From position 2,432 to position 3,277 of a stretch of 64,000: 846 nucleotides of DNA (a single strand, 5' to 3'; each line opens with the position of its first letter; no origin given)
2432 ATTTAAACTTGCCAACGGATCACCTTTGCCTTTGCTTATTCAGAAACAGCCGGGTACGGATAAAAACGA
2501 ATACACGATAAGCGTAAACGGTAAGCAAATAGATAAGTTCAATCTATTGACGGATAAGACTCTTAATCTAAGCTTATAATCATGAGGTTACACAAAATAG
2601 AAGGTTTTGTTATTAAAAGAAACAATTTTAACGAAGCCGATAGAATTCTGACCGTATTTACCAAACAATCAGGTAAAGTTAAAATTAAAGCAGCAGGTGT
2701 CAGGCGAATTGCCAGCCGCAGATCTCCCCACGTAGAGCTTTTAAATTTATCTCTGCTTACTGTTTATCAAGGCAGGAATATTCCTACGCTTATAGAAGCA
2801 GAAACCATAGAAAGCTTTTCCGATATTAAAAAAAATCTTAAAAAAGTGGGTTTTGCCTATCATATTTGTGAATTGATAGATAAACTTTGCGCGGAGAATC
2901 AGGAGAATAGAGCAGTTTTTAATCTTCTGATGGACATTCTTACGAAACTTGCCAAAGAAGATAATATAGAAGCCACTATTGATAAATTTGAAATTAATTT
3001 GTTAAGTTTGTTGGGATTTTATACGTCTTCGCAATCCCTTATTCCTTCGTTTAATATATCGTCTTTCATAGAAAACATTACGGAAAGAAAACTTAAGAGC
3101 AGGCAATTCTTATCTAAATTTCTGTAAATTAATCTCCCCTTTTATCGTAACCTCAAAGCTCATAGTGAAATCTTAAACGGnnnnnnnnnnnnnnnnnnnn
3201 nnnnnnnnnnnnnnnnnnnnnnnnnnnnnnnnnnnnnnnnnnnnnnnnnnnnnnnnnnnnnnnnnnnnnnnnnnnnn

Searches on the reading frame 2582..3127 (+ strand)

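Call 39: search_protein_families(library=pfam, proteins=[window:2582-3127:+], max_evalue=0.00001)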
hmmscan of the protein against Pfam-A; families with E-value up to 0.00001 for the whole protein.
window:2582-3127:+ (181 aa): 2 families
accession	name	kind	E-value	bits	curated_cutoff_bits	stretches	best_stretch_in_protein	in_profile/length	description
PF11967.14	RecO_N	-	3.1e-18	66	27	1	1-79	1-80/80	Recombination protein O N terminal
PF02565.21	RecO_C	-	3.8e-13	49.9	22.1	1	85-148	3-66/157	Recombination protein O C terminal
